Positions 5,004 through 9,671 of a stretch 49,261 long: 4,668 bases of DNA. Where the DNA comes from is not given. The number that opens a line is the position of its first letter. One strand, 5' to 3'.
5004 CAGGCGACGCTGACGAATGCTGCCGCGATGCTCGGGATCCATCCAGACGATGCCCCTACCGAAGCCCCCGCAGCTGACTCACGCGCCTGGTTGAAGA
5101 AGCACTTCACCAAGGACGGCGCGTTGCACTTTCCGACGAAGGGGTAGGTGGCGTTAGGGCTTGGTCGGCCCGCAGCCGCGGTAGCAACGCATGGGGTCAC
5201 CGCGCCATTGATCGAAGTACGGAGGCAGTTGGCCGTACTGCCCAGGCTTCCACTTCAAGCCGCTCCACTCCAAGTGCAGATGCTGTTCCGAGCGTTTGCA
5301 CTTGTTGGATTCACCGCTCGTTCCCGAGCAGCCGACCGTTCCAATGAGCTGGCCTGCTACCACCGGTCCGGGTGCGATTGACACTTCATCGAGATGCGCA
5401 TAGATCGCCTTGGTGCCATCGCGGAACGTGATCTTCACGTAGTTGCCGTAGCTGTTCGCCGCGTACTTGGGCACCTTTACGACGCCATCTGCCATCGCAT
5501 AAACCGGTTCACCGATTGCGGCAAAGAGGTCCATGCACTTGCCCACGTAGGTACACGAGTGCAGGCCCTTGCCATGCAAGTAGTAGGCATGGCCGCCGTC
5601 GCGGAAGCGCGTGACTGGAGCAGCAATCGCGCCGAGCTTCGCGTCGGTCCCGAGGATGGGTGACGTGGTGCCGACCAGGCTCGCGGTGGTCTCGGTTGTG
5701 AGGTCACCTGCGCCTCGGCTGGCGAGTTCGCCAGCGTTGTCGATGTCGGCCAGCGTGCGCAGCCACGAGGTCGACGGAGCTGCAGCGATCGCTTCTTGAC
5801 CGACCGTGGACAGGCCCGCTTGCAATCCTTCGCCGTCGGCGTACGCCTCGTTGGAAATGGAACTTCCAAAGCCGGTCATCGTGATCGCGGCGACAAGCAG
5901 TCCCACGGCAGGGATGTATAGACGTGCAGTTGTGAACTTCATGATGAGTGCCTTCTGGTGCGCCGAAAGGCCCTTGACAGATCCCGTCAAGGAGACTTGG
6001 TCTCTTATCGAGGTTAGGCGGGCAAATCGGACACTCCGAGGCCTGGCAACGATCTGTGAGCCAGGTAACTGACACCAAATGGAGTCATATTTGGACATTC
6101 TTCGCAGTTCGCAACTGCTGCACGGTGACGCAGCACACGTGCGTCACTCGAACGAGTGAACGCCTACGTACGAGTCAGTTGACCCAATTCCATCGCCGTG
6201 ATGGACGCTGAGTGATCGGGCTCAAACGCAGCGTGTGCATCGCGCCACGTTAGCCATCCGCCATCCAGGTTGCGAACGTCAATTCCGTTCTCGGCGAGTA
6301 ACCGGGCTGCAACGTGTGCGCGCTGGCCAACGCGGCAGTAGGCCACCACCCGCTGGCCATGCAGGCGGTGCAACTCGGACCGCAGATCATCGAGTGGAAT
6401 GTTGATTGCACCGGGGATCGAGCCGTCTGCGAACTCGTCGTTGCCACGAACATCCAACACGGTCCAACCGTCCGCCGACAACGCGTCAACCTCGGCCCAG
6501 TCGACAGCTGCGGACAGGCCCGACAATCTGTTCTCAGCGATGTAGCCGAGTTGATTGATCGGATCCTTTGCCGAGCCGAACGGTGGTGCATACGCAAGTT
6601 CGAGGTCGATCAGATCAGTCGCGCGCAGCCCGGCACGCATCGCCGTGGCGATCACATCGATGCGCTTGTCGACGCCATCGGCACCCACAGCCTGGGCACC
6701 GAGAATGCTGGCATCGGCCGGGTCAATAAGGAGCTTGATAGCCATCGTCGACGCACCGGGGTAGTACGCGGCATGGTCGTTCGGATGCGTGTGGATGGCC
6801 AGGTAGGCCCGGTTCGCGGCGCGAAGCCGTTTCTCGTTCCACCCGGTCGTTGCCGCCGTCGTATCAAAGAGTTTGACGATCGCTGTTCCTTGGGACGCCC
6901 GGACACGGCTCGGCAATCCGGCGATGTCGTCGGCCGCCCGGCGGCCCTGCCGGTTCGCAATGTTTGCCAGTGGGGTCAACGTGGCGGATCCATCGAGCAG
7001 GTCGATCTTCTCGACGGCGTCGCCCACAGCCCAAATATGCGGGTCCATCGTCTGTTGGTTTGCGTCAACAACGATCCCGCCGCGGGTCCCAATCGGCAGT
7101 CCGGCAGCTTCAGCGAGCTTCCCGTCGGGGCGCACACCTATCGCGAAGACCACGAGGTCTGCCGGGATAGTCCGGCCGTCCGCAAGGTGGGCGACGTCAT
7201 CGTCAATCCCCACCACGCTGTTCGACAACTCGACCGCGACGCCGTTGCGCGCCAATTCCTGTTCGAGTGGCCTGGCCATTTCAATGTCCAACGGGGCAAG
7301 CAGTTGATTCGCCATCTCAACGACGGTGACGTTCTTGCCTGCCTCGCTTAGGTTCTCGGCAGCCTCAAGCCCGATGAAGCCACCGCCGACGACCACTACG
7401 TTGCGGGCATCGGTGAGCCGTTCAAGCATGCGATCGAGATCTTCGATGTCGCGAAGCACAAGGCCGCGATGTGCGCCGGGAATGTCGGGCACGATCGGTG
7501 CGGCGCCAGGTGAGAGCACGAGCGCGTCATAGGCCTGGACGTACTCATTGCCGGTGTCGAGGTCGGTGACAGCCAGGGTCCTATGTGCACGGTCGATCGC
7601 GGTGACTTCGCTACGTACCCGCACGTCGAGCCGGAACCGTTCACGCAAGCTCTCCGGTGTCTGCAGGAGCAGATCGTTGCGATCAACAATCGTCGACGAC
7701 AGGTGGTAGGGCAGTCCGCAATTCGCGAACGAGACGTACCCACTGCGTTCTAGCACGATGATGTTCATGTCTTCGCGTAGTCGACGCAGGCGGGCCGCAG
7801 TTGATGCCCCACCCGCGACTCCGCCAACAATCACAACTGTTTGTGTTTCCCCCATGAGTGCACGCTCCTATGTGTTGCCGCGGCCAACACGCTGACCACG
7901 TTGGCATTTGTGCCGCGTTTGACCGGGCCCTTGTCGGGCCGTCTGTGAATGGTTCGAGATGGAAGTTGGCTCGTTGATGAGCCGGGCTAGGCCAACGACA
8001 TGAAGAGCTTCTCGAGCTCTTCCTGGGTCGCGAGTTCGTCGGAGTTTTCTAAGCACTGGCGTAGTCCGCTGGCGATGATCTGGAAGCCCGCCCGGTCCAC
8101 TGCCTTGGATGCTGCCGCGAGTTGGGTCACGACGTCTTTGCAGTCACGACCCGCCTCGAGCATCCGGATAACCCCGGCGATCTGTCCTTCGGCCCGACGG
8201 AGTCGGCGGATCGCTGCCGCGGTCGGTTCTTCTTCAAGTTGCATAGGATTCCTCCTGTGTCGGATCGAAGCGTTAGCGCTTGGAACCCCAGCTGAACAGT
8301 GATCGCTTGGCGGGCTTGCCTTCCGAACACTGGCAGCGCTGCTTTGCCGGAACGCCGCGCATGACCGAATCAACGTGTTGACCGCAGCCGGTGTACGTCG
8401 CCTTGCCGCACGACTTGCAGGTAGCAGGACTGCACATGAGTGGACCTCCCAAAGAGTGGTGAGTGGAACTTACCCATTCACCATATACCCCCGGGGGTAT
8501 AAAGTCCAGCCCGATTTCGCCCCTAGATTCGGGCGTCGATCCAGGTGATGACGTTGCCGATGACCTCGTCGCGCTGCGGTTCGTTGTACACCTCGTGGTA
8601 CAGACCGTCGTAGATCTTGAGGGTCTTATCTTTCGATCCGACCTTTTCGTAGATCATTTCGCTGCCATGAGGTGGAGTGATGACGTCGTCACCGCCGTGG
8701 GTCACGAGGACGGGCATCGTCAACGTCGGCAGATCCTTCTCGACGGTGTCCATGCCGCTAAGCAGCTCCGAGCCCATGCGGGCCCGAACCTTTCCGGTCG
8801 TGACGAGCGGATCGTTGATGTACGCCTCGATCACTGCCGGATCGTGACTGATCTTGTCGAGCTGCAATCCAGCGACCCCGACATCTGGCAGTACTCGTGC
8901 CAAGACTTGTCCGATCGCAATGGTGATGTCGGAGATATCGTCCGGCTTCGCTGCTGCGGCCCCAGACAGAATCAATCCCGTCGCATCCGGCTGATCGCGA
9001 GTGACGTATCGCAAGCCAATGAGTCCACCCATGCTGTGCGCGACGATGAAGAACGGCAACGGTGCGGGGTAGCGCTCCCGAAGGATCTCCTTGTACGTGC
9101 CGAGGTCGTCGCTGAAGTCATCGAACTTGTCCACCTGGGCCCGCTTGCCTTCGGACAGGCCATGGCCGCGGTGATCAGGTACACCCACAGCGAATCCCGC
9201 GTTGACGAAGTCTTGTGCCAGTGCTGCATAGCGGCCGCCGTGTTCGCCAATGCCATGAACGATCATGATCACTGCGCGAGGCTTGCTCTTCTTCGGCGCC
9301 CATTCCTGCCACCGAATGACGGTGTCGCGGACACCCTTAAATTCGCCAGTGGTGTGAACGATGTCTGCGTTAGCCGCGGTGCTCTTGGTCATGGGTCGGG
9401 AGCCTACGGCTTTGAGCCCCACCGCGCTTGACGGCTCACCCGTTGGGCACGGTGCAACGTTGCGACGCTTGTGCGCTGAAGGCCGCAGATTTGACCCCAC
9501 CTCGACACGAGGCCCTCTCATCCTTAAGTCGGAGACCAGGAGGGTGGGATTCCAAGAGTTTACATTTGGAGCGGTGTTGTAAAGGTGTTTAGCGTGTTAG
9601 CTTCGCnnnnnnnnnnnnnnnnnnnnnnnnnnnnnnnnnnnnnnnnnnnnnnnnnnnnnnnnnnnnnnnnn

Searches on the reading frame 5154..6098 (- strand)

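Call 32: search_protein_families(library=pfam, proteins=[window:5154-6098:-], max_evalue=0.00001)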
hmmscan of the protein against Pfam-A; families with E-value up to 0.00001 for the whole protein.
window:5154-6098:- (314 aa): 1 family
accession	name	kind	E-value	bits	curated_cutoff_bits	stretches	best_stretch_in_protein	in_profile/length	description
PF01551.29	Peptidase_M23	-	2.6e-17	63.2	28.7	1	188-278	5-87/96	Peptidase family M23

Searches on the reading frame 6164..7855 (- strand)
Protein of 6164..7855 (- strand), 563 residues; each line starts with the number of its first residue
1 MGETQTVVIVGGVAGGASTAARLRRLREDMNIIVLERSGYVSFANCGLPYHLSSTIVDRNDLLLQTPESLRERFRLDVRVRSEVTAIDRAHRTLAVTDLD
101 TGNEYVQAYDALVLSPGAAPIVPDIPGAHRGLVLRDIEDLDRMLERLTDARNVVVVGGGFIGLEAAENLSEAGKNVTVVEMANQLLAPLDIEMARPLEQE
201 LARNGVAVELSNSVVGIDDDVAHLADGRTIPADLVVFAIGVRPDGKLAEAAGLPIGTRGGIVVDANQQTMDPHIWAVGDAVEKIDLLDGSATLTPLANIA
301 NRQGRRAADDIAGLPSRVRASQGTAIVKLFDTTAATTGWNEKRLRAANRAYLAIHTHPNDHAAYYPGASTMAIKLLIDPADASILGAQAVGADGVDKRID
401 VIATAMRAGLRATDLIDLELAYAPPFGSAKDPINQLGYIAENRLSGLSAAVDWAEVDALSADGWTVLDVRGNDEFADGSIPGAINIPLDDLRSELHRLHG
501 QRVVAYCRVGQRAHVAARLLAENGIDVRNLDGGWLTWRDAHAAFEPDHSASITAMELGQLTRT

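Call 32: search_protein_families(library=pfam, proteins=[window:6164-7855:-], max_evalue=0.00001)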
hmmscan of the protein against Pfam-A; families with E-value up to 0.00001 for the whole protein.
window:6164-7855:- (563 aa): 7 families
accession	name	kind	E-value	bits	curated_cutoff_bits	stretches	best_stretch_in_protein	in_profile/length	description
PF07992.20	Pyr_redox_2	-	2.6e-60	204.7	26.1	1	6-286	2-283/291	Pyridine nucleotide-disulphide oxidoreductase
PF00581.25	Rhodanese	-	1.7e-19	70.6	22.2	1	455-539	4-101/102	Rhodanese-like domain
PF00070.33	Pyr_redox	-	4.4e-18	66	22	1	152-220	1-69/82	Pyridine nucleotide-disulphide oxidoreductase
PF02852.28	Pyr_redox_dim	-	1.6e-13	51.3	25.3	1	325-427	2-103/110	Pyridine nucleotide-disulphide oxidoreductase, dimerisation domain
PF13738.12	Pyr_redox_3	-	1.5e-10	41.2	30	1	68-269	88-296/305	Pyridine nucleotide-disulphide oxidoreductase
PF01266.30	DAO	-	4e-09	36.9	27.9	0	153-182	2-31/353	FAD dependent oxidoreductase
PF13450.12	NAD_binding_8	-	1.8e-08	35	21.9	0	155-185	1-31/68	NAD(P)-binding Rossmann-like domain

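Call 84: list_cluster_members(proteins=[window:6164-7855:-, window:1875-3593:+, window:3630-5147:+, window:19214-20386:-, window:8523-9521:-, window:25581-27074:-, window:34180-36933:-, window:40734-42857:-])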
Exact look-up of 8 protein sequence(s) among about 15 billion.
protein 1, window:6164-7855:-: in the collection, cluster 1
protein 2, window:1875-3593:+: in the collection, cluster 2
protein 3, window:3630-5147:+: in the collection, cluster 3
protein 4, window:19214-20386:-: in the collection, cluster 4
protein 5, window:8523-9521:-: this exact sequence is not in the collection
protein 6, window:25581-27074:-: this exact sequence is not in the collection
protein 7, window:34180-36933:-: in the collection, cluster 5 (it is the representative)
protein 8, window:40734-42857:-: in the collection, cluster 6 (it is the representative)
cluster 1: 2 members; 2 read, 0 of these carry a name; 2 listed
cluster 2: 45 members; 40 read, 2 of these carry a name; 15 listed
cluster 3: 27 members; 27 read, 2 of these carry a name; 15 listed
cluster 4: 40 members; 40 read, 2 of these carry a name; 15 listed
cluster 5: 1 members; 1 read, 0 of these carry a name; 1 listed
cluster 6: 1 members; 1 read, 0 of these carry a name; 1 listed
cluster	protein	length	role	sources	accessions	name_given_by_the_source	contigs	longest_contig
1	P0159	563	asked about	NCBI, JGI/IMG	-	-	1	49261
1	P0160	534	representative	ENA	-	-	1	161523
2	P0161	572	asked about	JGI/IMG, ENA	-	-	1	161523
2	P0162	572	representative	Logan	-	-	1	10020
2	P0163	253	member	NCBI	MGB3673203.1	MAG: SulP family inorganic anion transporter, partial [Candidatus Nanopelagicales ...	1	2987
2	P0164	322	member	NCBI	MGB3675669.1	MAG: SulP family inorganic anion transporter, partial [Candidatus Nanopelagicales ...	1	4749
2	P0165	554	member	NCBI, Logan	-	-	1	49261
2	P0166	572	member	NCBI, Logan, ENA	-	-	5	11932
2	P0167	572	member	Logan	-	-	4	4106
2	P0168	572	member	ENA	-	-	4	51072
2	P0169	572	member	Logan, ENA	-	-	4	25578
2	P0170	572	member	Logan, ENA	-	-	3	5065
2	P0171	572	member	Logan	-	-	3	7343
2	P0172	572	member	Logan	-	-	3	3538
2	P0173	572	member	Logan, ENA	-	-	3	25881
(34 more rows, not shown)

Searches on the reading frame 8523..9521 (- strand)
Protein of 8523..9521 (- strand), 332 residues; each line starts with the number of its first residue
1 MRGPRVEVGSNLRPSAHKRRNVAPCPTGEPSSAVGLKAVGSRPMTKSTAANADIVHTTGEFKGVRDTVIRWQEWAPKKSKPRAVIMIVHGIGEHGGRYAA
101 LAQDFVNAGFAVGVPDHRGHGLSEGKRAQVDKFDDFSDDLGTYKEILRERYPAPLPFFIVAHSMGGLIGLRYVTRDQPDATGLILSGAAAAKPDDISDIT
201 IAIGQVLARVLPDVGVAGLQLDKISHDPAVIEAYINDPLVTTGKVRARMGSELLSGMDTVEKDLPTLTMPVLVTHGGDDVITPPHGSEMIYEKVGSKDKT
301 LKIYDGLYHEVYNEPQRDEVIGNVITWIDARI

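Call 32: search_protein_families(library=pfam, proteins=[window:8523-9521:-], max_evalue=0.00001)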
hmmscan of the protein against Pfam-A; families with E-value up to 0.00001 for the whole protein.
window:8523-9521:- (332 aa): 3 families
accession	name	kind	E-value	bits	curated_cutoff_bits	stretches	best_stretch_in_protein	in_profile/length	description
PF12146.15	Hydrolase_4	-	1.5e-75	254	27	1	80-316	2-239/239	Serine aminopeptidase, S33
PF00561.26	Abhydrolase_1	-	2e-17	64.1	25.8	1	84-191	2-104/245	alpha/beta hydrolase fold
PF12697.13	Abhydrolase_6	-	1.6e-11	45.7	26.3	1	87-320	3-214/217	Alpha/beta hydrolase family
